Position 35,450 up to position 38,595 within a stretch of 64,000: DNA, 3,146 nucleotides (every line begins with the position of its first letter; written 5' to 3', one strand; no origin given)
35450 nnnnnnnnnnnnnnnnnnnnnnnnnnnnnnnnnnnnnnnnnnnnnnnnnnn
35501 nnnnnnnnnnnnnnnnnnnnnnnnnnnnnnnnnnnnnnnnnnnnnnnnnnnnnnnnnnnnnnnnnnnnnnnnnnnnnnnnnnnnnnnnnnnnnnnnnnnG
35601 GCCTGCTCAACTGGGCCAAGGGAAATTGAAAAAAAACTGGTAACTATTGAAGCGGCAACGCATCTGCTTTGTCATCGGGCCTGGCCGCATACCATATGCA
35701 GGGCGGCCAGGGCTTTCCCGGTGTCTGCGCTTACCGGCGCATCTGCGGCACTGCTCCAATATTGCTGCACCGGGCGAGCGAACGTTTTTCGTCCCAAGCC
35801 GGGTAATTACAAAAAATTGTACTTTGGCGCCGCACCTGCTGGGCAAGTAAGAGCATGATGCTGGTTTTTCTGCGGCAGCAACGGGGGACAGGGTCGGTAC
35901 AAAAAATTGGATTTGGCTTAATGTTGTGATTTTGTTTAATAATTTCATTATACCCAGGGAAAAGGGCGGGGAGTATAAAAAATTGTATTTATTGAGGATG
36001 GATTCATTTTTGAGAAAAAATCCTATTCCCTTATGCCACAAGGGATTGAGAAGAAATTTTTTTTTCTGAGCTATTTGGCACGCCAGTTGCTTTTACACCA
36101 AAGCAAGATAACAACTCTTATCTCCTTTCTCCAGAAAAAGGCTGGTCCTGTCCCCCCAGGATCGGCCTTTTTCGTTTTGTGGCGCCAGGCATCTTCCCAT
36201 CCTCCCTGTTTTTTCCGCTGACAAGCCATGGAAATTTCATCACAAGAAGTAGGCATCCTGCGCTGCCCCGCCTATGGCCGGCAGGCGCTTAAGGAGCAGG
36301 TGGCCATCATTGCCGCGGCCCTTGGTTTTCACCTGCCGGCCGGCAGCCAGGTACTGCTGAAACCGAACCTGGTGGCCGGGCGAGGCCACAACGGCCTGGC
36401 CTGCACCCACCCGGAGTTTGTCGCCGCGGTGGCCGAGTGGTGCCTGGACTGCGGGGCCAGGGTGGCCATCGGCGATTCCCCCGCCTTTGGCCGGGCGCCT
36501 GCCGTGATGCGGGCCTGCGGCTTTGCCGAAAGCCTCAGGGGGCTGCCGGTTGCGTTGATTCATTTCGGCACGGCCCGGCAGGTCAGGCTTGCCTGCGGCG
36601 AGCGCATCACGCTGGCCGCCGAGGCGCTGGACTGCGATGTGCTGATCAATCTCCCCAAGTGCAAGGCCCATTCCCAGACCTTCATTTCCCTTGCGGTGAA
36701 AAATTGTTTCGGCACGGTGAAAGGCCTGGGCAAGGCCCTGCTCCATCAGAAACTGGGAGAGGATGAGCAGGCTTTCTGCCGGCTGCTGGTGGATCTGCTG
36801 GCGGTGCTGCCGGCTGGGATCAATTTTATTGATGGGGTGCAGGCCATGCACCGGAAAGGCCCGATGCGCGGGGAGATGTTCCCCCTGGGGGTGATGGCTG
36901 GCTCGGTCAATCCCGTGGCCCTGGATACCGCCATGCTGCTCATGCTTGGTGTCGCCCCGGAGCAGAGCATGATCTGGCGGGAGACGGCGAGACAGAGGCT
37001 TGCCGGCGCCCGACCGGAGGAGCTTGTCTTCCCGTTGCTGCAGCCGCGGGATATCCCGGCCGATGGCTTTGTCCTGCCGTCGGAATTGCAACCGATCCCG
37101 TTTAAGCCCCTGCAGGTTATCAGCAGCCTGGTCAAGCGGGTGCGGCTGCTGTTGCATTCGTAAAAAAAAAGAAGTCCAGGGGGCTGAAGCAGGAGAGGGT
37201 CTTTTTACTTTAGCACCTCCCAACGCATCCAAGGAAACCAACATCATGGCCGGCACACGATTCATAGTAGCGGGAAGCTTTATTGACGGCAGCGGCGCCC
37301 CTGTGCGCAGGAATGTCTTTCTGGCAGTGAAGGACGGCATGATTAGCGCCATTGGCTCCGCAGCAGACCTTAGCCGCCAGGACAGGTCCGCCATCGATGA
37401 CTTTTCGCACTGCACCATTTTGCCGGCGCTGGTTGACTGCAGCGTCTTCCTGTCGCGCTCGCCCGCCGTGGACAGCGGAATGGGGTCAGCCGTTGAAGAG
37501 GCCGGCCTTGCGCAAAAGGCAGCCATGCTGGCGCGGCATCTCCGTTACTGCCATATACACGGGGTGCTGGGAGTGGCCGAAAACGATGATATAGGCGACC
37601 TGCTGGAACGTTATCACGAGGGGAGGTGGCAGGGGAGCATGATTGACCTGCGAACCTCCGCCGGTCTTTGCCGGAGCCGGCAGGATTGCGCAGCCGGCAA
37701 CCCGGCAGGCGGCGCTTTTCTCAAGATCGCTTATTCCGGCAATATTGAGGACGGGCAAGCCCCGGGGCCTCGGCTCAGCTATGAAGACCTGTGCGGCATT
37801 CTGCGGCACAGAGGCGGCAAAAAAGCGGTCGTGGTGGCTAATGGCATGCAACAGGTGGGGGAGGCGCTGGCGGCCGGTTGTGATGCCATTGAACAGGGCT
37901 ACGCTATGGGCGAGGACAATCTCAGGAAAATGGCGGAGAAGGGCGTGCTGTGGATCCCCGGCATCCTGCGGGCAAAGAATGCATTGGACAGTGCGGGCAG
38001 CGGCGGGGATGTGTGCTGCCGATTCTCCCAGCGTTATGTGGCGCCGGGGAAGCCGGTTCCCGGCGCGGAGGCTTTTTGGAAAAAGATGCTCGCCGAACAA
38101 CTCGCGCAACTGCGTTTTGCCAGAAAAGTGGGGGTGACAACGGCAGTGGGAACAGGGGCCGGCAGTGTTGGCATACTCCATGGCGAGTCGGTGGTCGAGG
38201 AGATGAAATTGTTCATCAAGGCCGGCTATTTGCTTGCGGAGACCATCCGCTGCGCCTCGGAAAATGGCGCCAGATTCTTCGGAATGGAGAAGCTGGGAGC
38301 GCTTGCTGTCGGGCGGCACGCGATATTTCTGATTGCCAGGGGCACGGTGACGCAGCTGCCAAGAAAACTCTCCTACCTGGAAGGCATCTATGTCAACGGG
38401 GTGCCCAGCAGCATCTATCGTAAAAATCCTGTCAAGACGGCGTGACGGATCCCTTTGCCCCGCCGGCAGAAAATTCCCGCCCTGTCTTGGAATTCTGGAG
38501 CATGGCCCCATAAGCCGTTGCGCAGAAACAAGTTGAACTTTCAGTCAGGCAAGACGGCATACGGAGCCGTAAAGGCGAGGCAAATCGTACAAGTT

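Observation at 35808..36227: A complete sigma-54 enhancer-promoter unit drives a ~77-nt transcript that ends at its own terminator (candidate Qrr-style sRNA or attenuated leader)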

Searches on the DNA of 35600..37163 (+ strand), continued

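Call 76: search_rna_families(sources=[L007, L008, L013, L015, L018, L041, L025, L067, L058, L057], threshold=gathering)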
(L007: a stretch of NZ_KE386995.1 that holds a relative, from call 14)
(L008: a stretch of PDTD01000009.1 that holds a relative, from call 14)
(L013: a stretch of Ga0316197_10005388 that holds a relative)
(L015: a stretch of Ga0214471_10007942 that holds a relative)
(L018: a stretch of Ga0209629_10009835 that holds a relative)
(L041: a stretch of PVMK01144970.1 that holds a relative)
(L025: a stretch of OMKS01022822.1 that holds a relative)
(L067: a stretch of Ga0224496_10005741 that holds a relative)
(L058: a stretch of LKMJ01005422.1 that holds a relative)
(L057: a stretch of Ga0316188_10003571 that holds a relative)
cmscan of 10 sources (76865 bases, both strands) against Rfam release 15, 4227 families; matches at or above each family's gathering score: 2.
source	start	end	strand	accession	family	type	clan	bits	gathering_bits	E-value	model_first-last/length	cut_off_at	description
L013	798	871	+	RF00005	tRNA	Gene; tRNA;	CL00001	76.1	29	8e-15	1-71/71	no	tRNA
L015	4160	4233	-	RF00005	tRNA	Gene; tRNA;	CL00001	68.1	29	1.2e-12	1-71/71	no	tRNA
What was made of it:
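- On Qrr (RF00378), GlmY/GlmZ, Pxr, CrcZ and every other Rfam 15 family: Ten divergent loci gave only tRNAs (call 76).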

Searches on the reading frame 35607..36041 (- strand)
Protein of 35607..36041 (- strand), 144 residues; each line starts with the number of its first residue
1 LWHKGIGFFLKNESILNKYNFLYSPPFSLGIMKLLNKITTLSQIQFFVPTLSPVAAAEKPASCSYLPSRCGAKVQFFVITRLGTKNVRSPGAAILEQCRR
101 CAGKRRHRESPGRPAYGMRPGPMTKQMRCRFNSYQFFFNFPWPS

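Call 8: search_protein_families(library=pfam, proteins=[window:35607-36041:-])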
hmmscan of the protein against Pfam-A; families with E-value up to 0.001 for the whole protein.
window:35607-36041:- (144 aa): 0 families

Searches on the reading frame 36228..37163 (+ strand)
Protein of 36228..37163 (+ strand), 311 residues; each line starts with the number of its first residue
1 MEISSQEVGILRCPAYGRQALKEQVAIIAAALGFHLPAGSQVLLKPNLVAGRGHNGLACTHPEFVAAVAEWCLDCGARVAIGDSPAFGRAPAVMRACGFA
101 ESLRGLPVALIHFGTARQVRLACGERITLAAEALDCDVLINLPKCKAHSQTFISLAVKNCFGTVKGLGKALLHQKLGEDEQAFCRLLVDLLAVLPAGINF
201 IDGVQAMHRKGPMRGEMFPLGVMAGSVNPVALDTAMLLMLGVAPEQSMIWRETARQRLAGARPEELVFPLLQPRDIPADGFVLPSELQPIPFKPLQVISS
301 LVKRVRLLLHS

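Call 8: search_protein_families(library=pfam, proteins=[window:36228-37163:+])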
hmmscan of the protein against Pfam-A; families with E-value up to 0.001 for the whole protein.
window:36228-37163:+ (311 aa): 1 family
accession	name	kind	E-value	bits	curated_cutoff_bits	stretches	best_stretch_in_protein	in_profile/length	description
PF04015.17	DUF362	-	7e-49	167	24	1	42-236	1-198/200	Domain of unknown function (DUF362)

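Call 14: find_related_loci(query=window:36228-37163:+, collection=genome_contigs, flank=4000)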
Query window:36228-37163:+ (311 aa) in genome_contigs; peptide patterns used: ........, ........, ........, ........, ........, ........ (x = any residue, [..] = any of these).
238 stretches matched a pattern; 10 encode a relative of the query (tblastn E <= 1e-3); 10 distinct loci.
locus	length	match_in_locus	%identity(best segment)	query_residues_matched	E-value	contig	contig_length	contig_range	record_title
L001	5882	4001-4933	83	1-311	3e-177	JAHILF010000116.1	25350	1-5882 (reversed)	MAG: Proteobacteria bacterium isolate KR13_N2.mb.116 KR13_N2.mb.116_k141_264858, whole genome shotgun sequence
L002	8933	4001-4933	84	1-311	4e-177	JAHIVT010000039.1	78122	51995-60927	MAG: Proteobacteria bacterium isolate MM_PC_MetaG.mb.92 MM_PC_MetaG.mb.92_k141_275233, whole genome shotgun sequence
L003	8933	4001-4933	82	1-311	3e-173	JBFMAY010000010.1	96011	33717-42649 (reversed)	MAG: Thermodesulfobacteriota bacterium isolate MAG150 MAG150_10, whole genome shotgun sequence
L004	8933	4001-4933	86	1-311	0e+0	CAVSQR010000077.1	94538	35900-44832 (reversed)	MAG: uncultured delta proteobacterium isolate MFD01299.bin.3.1 genome assembly, contig: contig_65923, whole genome shotg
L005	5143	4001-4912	50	2-305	2e-94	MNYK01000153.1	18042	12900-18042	MAG: Desulfobacterales bacterium CG2_30_60_27 cg2_3.0_scaffold_2562_c, whole genome shotgun sequence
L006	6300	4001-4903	50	4-304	5e-94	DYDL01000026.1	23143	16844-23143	MAG TPA_asm: Desulfocapsa sp. isolate IMS_BF-2 NODE_432_length_23158_cov_17.7097, whole genome shotgun sequence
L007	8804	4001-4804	43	39-307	1e-66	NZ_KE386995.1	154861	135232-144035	Desulfogranum japonicum DSM 18378 G493DRAFT_scaffold00009.9, whole genome shotgun sequence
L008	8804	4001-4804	42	39-307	1e-64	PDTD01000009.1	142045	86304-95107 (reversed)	MAG: Desulfobulbus propionicus isolate DOLJORAL78_50_64 DolJOral78_scaffold_56, whole genome shotgun sequence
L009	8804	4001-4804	41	39-307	1e-57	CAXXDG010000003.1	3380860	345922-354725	MAG: Desulfobulbaceae bacterium isolate 52a12dbd-381b-4cd8-bae8-7ed2e1e98fd8 genome assembly, contig: contig_3, whole ge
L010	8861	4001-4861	30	5-293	4e-32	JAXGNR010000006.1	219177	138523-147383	MAG: Atribacterota bacterium isolate AnMBR.bin260 bin260_6, whole genome shotgun sequence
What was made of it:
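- Closest known: Vibrio Qrr sRNAs. Different: The host phylum is different (Desulfobulbales-type Thermodesulfobacteriota, call 14).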

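Call 50: find_encoding_contigs(protein=window:36228-37163:+, flank=2000, max_places=4)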
Protein window:36228-37163:+ (311 aa): no gene with exactly this product is on record in the collection.
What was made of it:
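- Tried and rejected: The window's DUF362 is not on record, so the source genome could not be identified (call 50).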

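Call 55: search_protein_families(library=ncbifam, proteins=[window:36228-37163:+])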
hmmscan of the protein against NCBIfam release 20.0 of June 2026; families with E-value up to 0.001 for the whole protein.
window:36228-37163:+ (311 aa): 1 family
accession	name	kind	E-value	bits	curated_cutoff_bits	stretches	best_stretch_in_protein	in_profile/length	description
NF052623.1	Npun_F2552_fam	equivalog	6.7e-53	180.1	500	1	7-305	2-303/314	Npun_F2552 family protein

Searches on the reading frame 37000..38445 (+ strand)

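Call 8: search_protein_families(library=pfam, proteins=[window:37000-38445:+])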
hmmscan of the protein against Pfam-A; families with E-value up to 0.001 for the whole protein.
window:37000-38445:+ (481 aa): 1 family
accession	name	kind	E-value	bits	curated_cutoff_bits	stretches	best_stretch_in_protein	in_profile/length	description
PF01979.26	Amidohydro_1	-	5.2e-09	36.2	25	1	306-446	189-318/345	Amidohydrolase family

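Call 55: search_protein_families(library=ncbifam, proteins=[window:37000-38445:+])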
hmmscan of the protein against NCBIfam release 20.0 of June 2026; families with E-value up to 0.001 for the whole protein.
window:37000-38445:+ (481 aa): 6 families
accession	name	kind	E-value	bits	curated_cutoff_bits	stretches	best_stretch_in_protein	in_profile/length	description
NF051886.1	XaaProDiPepCaul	equivalog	2.5e-15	56.4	500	1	89-180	2-93/398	Xaa-Pro dipeptidase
NF006689.0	PRK09237.1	equivalog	6.6e-06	24.9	371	0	397-441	286-330/383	amidohydrolase/deacetylase family metallohydrolase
NF009059.0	PRK12393.1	equivalog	9.9e-05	21.2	543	0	413-444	361-392/460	amidohydrolase family protein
TIGR02967.1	guan_deamin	equivalog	0.00039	19.5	375.4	0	104-158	5-61/401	guanine deaminase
NF058538.1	ergo_util_ErtD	equivalog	0.00078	18.4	600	0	101-154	14-63/446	hydantoin-5-propionate amidohydrolase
TIGR01178.1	ade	equivalog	0.00091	17.8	472.5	0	397-447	263-313/552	adenine deaminase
